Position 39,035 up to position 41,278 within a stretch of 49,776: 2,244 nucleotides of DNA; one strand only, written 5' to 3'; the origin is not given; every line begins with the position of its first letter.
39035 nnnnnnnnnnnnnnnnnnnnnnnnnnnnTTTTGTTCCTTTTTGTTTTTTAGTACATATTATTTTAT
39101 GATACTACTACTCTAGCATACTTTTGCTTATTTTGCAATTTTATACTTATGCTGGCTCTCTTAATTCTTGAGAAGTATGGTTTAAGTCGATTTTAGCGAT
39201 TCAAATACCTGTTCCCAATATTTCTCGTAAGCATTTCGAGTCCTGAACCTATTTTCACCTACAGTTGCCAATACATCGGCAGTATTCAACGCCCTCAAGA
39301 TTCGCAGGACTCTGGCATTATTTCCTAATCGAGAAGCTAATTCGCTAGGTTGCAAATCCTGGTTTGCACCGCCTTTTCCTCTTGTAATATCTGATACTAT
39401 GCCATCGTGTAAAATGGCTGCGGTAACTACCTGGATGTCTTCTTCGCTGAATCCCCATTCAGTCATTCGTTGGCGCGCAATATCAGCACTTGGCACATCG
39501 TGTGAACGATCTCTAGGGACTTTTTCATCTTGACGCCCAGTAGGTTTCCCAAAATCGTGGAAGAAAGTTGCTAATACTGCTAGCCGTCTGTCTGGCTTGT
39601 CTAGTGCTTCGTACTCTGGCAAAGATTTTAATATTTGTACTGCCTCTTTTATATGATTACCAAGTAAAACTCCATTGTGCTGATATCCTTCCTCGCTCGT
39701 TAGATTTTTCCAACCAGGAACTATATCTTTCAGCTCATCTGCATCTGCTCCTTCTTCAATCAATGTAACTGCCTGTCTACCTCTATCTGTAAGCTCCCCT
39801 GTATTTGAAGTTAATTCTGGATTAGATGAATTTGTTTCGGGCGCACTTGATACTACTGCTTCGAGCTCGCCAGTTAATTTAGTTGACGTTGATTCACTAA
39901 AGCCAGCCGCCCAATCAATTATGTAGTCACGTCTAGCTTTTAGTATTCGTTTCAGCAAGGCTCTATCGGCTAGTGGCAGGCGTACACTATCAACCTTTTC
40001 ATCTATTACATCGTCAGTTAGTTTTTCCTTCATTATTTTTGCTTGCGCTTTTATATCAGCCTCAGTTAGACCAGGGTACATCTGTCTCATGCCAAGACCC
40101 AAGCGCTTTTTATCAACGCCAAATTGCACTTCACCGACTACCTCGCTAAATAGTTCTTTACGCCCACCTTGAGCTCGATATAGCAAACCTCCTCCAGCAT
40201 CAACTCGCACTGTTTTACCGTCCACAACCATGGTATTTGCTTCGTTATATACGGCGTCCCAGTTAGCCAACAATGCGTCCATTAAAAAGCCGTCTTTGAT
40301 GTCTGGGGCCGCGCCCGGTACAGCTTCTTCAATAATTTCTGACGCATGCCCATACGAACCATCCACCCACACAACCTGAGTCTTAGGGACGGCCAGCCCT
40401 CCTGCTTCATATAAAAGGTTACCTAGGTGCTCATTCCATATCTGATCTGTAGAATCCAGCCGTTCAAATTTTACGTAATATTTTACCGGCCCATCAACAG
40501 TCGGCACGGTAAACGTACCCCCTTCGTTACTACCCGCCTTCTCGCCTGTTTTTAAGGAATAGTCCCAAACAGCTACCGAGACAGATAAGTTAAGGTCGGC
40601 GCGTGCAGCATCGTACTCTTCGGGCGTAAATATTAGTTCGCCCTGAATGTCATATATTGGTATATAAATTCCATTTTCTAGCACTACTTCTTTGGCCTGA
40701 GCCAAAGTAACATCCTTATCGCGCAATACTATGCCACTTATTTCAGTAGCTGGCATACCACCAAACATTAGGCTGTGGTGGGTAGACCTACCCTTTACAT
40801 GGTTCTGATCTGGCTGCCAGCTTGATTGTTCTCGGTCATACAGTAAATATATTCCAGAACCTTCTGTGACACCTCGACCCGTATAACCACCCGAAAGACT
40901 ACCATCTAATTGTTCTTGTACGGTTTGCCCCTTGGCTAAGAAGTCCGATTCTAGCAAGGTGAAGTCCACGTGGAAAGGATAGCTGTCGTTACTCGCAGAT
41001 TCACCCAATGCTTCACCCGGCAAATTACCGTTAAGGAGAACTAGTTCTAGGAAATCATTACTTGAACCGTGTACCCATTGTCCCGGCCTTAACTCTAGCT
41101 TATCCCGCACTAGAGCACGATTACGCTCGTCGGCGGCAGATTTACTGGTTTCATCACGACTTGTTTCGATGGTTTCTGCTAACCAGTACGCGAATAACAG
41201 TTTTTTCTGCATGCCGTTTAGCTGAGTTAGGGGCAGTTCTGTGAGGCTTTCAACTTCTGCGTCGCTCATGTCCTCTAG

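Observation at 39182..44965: Giant tri-enzyme protein: ADP-ribosyltransferase-like + HipA/CtkA-like kinase + HD hydrolase on a TPR-like scaffold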

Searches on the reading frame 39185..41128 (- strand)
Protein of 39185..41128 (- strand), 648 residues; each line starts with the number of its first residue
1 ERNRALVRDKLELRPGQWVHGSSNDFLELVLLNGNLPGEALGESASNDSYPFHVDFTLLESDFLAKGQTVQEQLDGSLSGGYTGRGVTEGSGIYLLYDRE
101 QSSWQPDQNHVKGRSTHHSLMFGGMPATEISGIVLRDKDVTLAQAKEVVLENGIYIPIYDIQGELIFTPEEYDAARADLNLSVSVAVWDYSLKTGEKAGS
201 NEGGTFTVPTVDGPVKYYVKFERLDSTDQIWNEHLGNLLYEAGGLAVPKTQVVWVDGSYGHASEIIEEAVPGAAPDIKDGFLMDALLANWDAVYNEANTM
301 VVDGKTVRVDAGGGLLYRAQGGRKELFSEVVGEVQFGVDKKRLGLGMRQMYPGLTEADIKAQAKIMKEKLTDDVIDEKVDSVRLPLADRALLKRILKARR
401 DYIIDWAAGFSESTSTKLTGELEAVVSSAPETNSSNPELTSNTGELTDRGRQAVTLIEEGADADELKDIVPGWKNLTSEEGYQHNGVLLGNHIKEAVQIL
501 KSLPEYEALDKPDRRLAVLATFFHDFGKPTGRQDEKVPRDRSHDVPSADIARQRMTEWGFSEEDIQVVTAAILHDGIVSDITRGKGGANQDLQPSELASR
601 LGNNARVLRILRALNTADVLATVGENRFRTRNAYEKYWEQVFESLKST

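Call 20: search_protein_representatives(protein=window:39185-41128:-)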
Query: 648 residues. Proteins with E-value up to 0.001 (for the whole library): 3228; up to 1e-10: 1021; up to 1e-30: 131. The best 150 are listed.
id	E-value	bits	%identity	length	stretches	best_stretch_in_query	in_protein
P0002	0.0e+00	1455.3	100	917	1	1-648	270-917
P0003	5.5e-221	751.8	56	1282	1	10-645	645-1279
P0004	4.3e-172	590.3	51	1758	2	2-406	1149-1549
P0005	1.2e-167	575.5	49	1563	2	1-421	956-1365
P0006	1.6e-162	558.6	48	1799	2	2-419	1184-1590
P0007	2.4e-161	554.7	51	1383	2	1-420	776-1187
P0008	2.5e-161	554.7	47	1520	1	1-641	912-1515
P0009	2.2e-160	551.6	48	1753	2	1-404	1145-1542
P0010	4.8e-154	530.6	46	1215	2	2-434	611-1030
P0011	1.3e-152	525.9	47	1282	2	2-425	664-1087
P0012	2.0e-151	522.0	48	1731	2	2-405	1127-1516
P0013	2.3e-150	518.5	46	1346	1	1-641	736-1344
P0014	5.8e-143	494.0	45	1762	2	1-414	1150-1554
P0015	3.2e-141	488.3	45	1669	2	2-420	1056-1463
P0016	7.5e-138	477.1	43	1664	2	1-410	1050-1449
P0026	5.0e-117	408.4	51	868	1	8-406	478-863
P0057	6.3e-81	289.1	47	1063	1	1-405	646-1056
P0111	2.9e-42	161.4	37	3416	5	185-335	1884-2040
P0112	8.1e-42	159.9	34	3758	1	27-623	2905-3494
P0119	1.2e-35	139.6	39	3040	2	185-412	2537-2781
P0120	1.6e-35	139.1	42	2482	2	193-402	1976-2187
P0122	1.8e-34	135.6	39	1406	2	192-364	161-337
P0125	3.1e-33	131.6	35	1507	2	186-428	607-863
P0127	9.1e-32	126.7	35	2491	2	193-404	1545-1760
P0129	1.5e-31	126.0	36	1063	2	192-436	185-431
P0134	1.5e-28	116.1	35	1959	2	193-404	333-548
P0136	1.6e-27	112.7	37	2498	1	177-422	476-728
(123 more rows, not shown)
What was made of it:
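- Family size and architecture: 3228 hits at E<=1e-3 (call 20).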

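Call 22: find_homologous_proteins(query=window:39185-41128:-, max_evalue=0.001)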
Query window:39185-41128:- (648 aa): 21 proteins with E <= 0.001 among 8000 candidates.
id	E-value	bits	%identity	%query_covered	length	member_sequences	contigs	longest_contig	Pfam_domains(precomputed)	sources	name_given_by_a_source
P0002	0.0e+0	1455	100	100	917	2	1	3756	PF01966.29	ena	-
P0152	1.1e-125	439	51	63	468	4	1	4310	-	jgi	jgi:hypothetical protein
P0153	2.4e-125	438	54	64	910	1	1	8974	-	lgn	-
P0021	5.5e-125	436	51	63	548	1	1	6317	-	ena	-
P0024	8.1e-119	416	48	63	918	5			-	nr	nr:hypothetical protein [Candidatus Levybacteria bacterium]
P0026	1.6e-116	408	50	61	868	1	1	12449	-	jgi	-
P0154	6.1e-101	357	45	62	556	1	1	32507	-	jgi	jgi:hypothetical protein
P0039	8.1e-98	347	47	62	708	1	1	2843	-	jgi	jgi:hypothetical protein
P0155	1.1e-93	333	44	63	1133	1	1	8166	-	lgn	-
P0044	8.0e-91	323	44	63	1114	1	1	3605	-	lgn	-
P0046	1.2e-89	320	43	62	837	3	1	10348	-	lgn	-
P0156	5.3e-89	317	44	63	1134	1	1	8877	-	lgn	-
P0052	5.3e-86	308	41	62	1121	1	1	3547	-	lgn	-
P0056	2.3e-81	292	42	58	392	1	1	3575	-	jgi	jgi:hypothetical protein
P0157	3.2e-81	292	44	56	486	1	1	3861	PF01966.29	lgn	-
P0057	2.0e-80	289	43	63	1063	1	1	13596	-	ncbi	-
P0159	8.2e-10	56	39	20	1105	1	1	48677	PF00293.35,PF04233.20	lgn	-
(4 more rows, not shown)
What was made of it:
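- Tried and rejected: Searching the C-terminal 648 aa solved this (calls 20, 22).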

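Call 25: search_protein_families(library=pfam, proteins=[P0159, P0136, P0122], max_evalue=0.01)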
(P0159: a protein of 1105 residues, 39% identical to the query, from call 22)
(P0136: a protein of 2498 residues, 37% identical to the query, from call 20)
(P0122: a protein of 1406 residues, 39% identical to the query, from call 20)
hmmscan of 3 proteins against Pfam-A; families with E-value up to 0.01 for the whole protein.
P0159 (1105 aa): 2 families
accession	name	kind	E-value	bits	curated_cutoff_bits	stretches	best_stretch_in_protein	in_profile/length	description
PF04233.19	Phage_Mu_F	-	7.3e-20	72.2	29.6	1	109-217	2-112/112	Phage Mu protein F like protein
PF00293.34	NUDIX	-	9.6e-11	42.3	21.1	1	351-453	5-119/134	NUDIX domain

P0136 (2498 aa): 3 families
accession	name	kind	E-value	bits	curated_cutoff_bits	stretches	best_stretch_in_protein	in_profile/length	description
PF00293.34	NUDIX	-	2.1e-13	50.9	21.1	1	779-884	6-119/134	NUDIX domain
PF18760.7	ART-PolyVal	-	3.5e-08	34.8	31.2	1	1346-1520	1-139/140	ADP-Ribosyltransferase in polyvalent proteins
PF14559.12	TPR_19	-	0.0034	18.1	25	0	355-381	25-51/68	Tetratricopeptide repeat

P0122 (1406 aa): 2 families
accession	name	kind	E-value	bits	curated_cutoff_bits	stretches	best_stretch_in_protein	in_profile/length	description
PF07804.18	HipA_C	-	0.0012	18.9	30.5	0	178-229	18-71/213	HipA-like C-terminal domain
PF07357.16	DRAT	-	0.003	17.2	25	1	1285-1391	144-246/256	Dinitrogenase reductase ADP-ribosyltransferase (DRAT)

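Call 26: search_protein_families(library=pfam, proteins=[P0119, P0134, P0112, P0129], max_evalue=0.01)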
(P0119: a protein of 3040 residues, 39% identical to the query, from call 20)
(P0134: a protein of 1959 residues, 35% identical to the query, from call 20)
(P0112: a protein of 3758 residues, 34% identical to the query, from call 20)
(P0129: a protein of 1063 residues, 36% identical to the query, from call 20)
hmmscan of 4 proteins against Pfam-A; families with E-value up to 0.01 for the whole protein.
P0119 (3040 aa): 1 family
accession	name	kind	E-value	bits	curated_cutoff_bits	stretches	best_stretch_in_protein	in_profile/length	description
PF07357.16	DRAT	-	0.0012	18.6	25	1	2933-3026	158-247/256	Dinitrogenase reductase ADP-ribosyltransferase (DRAT)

P0134 (1959 aa): 3 families
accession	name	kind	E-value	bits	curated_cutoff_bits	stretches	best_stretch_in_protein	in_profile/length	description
PF01129.24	ART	-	1.1e-17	64.6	22.3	2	127-301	41-217/222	NAD:arginine ADP-ribosyltransferase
PF03496.20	ADPrib_exo_Tox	-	3.5e-12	46.5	23.4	2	148-289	14-178/196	ADP-ribosyltransferase exoenzyme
PF07804.18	HipA_C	-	0.0012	19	30.5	0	350-400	19-71/213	HipA-like C-terminal domain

P0112 (3758 aa): 2 families
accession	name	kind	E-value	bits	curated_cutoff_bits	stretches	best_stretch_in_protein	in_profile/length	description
PF01966.28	HD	-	5.9e-06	27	22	1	3367-3445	17-92/116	HD domain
PF02518.31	HATPase_c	-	0.00028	21.8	26.4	1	604-699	9-96/111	Histidine kinase-, DNA gyrase B-, and HSP90-like ATPase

P0129 (1063 aa): 1 family
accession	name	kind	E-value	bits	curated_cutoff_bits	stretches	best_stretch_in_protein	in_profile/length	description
PF07357.16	DRAT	-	0.0025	17.5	25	1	925-1049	127-247/256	Dinitrogenase reductase ADP-ribosyltransferase (DRAT)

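Call 53: find_encoding_contigs(protein=P0154, flank=10000, max_places=3)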
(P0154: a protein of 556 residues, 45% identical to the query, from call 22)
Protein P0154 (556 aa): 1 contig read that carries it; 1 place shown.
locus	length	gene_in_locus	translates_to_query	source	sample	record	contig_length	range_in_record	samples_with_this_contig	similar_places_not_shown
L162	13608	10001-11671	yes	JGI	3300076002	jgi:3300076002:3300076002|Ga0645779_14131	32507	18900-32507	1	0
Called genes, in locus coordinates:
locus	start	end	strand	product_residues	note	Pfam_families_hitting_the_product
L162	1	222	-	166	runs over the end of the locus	-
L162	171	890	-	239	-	PF00128:Alpha-amylase (weak)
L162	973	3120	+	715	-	PF11028:TMEM260_N, PF14559:TPR_19 (faint)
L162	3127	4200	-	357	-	-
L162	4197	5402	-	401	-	-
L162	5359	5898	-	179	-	-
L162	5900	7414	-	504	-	-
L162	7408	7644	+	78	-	-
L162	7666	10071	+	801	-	-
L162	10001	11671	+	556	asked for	-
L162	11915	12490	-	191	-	PF23457:LysM2_NFP (faint), PF01476:LysM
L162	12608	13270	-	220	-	-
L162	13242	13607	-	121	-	?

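Call 54: find_encoding_contigs(protein=P0057, flank=10000, max_places=3)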
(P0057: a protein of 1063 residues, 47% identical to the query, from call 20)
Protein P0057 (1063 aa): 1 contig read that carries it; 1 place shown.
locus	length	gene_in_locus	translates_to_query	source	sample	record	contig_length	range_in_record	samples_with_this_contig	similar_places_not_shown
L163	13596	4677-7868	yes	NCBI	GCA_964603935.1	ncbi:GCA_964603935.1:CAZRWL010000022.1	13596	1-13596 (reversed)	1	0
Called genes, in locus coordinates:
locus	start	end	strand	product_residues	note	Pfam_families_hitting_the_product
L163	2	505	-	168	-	?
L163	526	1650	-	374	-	PF09903:DUF2130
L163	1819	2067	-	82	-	-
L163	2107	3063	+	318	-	PF01933:CofD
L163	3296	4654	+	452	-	PF00496:SBP_bac_5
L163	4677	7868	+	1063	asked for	-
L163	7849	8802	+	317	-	-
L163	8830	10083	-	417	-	PF01541:GIY-YIG, PF27096:UvrC_M, PF08459:UvrC_RNaseH_dom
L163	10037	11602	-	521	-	PF01841:Transglut_core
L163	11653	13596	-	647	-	?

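Call 55: find_encoding_contigs(protein=P0026, flank=10000, max_places=3)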
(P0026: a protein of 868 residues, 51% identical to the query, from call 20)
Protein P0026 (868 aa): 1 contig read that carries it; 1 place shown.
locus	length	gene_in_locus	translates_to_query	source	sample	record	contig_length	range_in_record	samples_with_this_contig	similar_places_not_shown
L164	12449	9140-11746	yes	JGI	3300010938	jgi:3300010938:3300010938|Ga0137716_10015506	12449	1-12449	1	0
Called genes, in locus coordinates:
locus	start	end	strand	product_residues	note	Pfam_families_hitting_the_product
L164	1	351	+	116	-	?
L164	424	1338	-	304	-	-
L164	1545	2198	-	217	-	PF13483:Lactamase_B_3, PF12706:Lactamase_B_2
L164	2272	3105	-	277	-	-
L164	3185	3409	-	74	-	-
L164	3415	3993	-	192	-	PF12917:YfbR-like, PF13023:HD_3, PF01966:HD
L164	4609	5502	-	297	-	PF01116:F_bP_aldolase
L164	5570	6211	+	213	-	PF14520:HHH_5 (faint), PF00730:HhH-GPD, PF00633:HHH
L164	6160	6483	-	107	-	PF00462:Glutaredoxin (weak), PF13192:Thioredoxin_3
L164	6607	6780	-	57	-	PF00403:HMA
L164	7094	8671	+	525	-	-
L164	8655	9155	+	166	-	-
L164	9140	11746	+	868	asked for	-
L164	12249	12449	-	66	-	?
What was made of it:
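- Tried and rejected: Three further contigs have unrelated neighbours (calls 53-55).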

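Call 74: search_protein_families(library=pfam, alignment_id=A4, max_evalue=0.001)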
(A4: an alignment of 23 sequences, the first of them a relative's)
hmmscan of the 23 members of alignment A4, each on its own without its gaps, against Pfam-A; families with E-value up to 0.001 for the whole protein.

A. member 1, P0119 (3040 aa): 0 families

B. families by the number of members that match (of 23 scanned): 10 families
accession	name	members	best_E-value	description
PF03496.20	ADPrib_exo_Tox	6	8.8e-24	ADP-ribosyltransferase exoenzyme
PF07804.18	HipA_C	4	1.7e-18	HipA-like C-terminal domain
PF07357.16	DRAT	4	1.1e-05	Dinitrogenase reductase ADP-ribosyltransferase (DRAT)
PF04233.19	Phage_Mu_F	3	7.3e-20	Phage Mu protein F like protein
PF01129.24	ART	2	1.1e-17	NAD:arginine ADP-ribosyltransferase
PF00293.34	NUDIX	2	2.1e-13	NUDIX domain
PF01636.29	APH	1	1.4e-17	Phosphotransferase enzyme family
PF20613.4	HipA_2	1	6.5e-12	HipA-like kinase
PF05406.20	WGR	1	8.2e-12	WGR domain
PF18760.7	ART-PolyVal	1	3.5e-08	ADP-Ribosyltransferase in polyvalent proteins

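Call 76: search_protein_families(library=pfam, proteins=[P0111, P0120, P0127, P0125], max_evalue=0.001)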
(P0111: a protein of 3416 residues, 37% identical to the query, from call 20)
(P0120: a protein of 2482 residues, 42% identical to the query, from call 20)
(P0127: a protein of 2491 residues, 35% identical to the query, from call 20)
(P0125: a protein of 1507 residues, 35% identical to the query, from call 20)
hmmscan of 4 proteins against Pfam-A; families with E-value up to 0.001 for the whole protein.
P0111 (3416 aa): 4 families
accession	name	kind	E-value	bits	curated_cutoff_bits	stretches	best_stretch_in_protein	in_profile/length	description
PF03496.20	ADPrib_exo_Tox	-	8.8e-24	84.4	23.4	0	386-545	17-179/196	ADP-ribosyltransferase exoenzyme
PF07804.18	HipA_C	-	1.7e-18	67.5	30.5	0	1903-1960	8-71/213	HipA-like C-terminal domain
PF01636.29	APH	-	1.4e-17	64.7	23.2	1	2976-3056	8-95/239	Phosphotransferase enzyme family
PF20613.4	HipA_2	-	6.5e-12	45.7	27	0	113-161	11-60/240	HipA-like kinase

P0120 (2482 aa): 3 families
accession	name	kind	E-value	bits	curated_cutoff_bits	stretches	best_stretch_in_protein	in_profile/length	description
PF04233.19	Phage_Mu_F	-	6.3e-11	43.5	29.6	1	178-286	13-111/112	Phage Mu protein F like protein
PF03496.20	ADPrib_exo_Tox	-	1.7e-07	31.2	23.4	1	2313-2458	6-173/196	ADP-ribosyltransferase exoenzyme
PF07804.18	HipA_C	-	6.3e-05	23.2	30.5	0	388-429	18-61/213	HipA-like C-terminal domain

P0127 (2491 aa): 2 families
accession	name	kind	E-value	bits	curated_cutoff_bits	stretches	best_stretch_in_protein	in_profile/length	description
PF01129.24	ART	-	2.8e-16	60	22.3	2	1350-1513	52-217/222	NAD:arginine ADP-ribosyltransferase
PF03496.20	ADPrib_exo_Tox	-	2.4e-12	47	23.4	1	584-726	14-178/196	ADP-ribosyltransferase exoenzyme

P0125 (1507 aa): 1 family
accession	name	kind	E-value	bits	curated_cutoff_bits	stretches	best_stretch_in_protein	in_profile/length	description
PF07357.16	DRAT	-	1.1e-05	25.2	25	1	1406-1494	164-248/256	Dinitrogenase reductase ADP-ribosyltransferase (DRAT)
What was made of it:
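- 39896..40582 (-): D2, aa 1462-1690: HipA/CtkA-like kinase domain. Motifs are the Gly-rich loop G1478-S-N-x-G, K1499, E1512, D1563, N1568-W-D1570, N1577, and R1587-x-D1589-x-G. D2 homologues hit HipA_C, HipA_2 and APH inside their D2 copies (calls 25, 26, 76).
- Closest known: Polyvalent proteins of phages and conjugative elements. Same: D2 homologues occur in proteins fused to MuF, NUDIX, ART-PolyVal and other ARTs (calls 25, 26, 74, 76).
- Fusion partners in 23 D2-only proteins: MuF in 3, NUDIX in 2, and an ART family in about 11 (calls 25, 26, 74, 76). D2's other homes include MuF-fused phage proteins, which are on the attacker's side (calls 25, 74, 76). ARTs of unrelated families are repeatedly fused next to D2 in phage/prophage giants (calls 26, 74, 76).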
